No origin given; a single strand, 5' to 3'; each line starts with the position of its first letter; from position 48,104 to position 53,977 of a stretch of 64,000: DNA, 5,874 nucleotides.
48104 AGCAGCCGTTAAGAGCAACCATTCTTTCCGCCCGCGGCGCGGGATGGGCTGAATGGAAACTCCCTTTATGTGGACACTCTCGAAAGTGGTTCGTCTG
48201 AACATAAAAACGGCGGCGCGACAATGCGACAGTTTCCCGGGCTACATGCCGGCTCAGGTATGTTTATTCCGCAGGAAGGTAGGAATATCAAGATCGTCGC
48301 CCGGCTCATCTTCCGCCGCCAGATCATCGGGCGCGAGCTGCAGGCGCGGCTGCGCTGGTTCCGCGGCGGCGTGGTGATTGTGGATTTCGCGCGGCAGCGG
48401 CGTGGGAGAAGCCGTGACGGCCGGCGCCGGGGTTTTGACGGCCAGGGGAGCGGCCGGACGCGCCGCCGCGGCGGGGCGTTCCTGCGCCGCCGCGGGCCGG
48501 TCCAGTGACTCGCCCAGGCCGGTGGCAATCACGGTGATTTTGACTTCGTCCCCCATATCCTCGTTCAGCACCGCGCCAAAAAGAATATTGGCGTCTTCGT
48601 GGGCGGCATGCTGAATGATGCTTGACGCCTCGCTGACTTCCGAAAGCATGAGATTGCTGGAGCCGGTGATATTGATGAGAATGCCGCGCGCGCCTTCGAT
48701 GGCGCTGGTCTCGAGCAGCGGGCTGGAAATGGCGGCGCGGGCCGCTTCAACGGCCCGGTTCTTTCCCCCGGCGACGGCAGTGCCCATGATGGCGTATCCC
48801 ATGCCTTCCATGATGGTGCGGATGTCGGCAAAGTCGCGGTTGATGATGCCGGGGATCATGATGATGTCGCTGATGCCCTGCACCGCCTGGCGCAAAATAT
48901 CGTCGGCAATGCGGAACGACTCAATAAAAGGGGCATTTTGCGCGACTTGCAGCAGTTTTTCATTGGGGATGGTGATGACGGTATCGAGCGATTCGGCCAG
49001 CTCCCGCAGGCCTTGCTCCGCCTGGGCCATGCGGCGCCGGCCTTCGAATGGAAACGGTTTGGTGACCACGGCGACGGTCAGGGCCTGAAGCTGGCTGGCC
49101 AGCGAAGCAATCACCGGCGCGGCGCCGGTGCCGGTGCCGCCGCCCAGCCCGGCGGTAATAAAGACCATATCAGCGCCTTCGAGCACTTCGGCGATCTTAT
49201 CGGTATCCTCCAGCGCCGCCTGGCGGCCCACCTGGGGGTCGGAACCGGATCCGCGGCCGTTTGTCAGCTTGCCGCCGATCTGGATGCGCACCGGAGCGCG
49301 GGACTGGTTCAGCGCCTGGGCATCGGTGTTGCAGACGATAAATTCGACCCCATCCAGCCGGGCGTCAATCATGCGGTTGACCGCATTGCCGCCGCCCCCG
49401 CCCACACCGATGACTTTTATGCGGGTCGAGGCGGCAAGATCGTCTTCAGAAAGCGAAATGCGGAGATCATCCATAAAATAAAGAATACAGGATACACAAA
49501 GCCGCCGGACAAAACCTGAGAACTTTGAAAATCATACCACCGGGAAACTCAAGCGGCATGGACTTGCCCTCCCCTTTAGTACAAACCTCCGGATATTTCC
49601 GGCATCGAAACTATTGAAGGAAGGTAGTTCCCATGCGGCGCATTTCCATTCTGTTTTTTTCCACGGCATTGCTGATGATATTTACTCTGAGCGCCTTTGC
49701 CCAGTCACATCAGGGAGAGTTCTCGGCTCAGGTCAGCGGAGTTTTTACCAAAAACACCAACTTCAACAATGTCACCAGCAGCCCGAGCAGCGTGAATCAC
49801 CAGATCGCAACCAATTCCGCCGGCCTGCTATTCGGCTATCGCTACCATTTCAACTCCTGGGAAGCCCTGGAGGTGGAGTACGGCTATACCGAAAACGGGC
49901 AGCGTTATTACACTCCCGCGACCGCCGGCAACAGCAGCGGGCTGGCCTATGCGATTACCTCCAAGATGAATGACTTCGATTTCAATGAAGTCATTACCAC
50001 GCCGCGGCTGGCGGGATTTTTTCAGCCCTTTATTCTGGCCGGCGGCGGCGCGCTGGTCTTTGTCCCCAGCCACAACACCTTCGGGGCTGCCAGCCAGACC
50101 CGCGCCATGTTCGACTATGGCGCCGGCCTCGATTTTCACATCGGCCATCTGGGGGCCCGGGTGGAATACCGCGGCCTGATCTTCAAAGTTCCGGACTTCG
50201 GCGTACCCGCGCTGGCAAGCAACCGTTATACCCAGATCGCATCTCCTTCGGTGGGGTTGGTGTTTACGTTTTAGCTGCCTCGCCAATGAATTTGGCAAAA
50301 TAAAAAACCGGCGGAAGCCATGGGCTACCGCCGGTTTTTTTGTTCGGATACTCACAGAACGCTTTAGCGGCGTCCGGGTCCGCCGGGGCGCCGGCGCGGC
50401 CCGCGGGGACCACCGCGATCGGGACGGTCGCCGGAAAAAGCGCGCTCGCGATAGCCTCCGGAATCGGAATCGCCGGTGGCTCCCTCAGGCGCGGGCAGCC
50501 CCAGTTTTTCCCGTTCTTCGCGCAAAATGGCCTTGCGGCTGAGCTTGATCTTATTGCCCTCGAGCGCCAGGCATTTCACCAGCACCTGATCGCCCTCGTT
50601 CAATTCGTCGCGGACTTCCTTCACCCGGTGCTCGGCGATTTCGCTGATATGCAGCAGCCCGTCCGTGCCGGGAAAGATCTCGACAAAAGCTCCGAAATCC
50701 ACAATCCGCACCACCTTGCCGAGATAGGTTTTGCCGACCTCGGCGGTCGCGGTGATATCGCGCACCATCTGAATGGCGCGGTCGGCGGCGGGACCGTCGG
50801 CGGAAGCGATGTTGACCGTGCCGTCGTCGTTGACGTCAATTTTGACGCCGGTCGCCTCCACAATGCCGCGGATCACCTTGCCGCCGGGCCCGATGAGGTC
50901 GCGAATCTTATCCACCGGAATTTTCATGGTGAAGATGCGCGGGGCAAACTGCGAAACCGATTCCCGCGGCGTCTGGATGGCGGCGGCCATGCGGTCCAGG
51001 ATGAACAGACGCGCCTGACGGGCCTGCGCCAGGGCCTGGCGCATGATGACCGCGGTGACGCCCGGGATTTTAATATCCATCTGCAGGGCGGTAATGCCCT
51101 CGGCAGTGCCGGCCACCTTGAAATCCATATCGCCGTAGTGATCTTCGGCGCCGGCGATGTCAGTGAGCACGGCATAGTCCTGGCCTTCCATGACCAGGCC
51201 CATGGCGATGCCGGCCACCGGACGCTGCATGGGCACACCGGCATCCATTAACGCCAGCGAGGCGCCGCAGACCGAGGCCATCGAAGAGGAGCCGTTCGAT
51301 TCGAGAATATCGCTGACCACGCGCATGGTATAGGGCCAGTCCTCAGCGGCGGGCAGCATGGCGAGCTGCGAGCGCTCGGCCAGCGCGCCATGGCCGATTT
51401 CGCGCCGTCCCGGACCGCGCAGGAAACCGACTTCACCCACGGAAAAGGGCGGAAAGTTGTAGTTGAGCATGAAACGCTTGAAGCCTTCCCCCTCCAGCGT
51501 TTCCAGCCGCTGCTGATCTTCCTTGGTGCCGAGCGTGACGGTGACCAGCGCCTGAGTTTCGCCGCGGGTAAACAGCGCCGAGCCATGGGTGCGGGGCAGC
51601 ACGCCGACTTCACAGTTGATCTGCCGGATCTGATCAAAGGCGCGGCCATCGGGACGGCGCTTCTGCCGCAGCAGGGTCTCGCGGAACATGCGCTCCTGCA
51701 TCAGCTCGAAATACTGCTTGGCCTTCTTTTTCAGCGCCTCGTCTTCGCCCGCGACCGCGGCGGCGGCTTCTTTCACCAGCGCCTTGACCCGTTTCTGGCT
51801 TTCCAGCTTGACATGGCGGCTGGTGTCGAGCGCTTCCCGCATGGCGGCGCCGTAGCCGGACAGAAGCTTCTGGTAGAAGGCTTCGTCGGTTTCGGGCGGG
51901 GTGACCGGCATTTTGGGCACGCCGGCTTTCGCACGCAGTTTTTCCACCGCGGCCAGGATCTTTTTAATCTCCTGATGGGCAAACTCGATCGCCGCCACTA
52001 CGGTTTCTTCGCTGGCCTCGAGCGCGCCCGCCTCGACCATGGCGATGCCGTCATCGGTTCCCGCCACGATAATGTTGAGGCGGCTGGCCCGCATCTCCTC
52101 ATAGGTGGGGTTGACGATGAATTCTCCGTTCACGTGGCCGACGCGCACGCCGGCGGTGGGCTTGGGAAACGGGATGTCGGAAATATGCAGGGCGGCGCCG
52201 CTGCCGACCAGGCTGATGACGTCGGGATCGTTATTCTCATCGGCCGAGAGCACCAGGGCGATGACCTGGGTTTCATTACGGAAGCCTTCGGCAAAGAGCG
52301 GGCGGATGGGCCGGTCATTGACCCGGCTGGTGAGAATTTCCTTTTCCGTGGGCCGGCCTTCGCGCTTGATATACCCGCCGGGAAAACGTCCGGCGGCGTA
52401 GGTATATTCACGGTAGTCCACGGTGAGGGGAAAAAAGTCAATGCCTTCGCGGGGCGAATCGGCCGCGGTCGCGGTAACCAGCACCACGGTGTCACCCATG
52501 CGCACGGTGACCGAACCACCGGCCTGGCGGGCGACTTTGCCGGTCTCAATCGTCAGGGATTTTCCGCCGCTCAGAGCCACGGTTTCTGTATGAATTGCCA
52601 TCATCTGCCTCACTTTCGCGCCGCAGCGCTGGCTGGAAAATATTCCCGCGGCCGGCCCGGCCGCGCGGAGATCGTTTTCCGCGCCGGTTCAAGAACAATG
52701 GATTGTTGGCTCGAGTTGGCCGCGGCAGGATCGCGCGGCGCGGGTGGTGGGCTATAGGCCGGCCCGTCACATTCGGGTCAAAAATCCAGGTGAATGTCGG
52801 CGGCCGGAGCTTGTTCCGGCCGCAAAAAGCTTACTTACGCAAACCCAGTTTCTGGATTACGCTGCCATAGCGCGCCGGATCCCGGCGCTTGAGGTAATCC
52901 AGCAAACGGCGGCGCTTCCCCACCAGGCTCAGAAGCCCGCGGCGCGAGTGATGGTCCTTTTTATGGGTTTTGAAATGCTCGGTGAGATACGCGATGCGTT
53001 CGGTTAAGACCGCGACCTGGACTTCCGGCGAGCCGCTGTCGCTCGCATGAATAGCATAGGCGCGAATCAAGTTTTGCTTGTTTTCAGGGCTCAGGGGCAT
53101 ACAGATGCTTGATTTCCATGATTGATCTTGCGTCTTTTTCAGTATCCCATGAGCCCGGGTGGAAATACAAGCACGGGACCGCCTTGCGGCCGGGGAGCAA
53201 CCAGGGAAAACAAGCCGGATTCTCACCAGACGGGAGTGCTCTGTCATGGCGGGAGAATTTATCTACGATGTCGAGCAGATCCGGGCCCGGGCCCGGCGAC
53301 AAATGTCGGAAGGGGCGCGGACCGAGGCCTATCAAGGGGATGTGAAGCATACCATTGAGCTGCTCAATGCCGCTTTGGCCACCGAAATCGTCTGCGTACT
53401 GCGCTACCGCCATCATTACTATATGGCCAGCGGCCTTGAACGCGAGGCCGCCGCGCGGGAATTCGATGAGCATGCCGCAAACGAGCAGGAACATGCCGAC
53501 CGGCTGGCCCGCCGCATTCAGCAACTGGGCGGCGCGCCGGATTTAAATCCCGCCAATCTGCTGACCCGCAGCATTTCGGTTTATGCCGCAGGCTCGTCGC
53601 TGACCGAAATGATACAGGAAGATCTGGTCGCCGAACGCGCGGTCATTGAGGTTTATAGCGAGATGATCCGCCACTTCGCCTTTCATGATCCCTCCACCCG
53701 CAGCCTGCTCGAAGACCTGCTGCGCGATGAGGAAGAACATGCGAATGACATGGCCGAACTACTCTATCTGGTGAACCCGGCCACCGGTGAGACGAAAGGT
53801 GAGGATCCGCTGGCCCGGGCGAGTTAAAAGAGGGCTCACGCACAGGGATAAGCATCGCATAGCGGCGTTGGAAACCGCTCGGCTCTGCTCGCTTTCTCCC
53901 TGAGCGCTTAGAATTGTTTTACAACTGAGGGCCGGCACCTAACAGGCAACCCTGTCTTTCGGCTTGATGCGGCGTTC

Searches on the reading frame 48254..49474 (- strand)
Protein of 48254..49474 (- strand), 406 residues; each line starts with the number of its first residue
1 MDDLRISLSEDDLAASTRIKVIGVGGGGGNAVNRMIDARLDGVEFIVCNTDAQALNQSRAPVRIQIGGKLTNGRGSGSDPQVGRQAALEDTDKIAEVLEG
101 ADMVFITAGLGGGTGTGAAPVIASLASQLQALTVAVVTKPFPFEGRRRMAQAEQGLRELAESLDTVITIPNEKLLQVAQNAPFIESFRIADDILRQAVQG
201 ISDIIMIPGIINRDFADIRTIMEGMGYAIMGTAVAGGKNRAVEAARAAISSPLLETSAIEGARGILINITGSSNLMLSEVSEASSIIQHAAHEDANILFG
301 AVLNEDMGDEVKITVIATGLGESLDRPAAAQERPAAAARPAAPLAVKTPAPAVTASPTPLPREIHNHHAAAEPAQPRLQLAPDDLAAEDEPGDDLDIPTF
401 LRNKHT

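Call 9: search_protein_families(library=pfam, proteins=[window:48254-49474:-], max_evalue=0.001)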
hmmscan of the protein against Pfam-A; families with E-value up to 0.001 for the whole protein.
window:48254-49474:- (406 aa): 2 families
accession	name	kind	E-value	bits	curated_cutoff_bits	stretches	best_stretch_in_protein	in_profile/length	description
PF00091.31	Tubulin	-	2.3e-50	172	33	1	18-178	1-189/190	Tubulin/FtsZ family, GTPase domain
PF12327.13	FtsZ_C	-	6.4e-30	103.8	27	1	226-320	1-94/95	FtsZ family, C-terminal domain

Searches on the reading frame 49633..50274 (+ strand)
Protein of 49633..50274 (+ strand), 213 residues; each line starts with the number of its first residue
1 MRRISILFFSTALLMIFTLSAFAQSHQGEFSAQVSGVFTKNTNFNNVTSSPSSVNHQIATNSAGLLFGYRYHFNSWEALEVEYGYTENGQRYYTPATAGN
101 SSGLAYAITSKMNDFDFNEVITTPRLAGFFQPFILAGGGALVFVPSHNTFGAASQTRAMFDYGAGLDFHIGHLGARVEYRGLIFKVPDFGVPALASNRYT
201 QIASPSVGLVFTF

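Call 9: search_protein_families(library=pfam, proteins=[window:49633-50274:+], max_evalue=0.001)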
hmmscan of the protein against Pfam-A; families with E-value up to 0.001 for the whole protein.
window:49633-50274:+ (213 aa): 1 family
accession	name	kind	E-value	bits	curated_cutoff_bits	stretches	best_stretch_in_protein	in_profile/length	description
PF13505.12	OMP_b-brl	-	3.8e-09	37.4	28.7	1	9-186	1-157/175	Outer membrane protein beta-barrel domain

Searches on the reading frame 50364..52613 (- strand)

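Call 9: search_protein_families(library=pfam, proteins=[window:50364-52613:-], max_evalue=0.001)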
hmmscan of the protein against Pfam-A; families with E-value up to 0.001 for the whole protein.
window:50364-52613:- (749 aa): 5 families
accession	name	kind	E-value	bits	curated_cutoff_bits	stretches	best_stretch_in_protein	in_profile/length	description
PF01138.27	RNase_PH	-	2.9e-58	196.4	25.5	2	328-461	1-130/130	3' exoribonuclease family, domain 1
PF03725.20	RNase_PH_C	-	6.6e-22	77.7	20.8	2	152-214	2-66/67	3' exoribonuclease family, domain 2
PF00575.29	S1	-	1.6e-13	51.2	22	1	625-692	3-72/74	S1 RNA binding domain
PF00013.35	KH_1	-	5.3e-11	42.6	21.5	1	561-618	2-65/66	KH domain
PF03726.19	PNPase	-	2.4e-05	25.1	24.6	1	260-324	16-80/81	Polyribonucleotide nucleotidyltransferase, RNA binding domain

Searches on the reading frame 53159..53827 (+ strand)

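Call 33: search_protein_families(library=pfam, proteins=[window:53159-53827:+], max_evalue=0.001)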
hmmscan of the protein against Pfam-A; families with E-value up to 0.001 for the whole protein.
window:53159-53827:+ (222 aa): 2 families
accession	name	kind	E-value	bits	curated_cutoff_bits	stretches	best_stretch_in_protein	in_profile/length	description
PF00210.30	Ferritin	-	5.8e-27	94.8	24.5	1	66-202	1-136/142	Ferritin-like domain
PF02915.23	Rubrerythrin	-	4.6e-10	40.4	22.8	1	67-201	1-136/137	Rubrerythrin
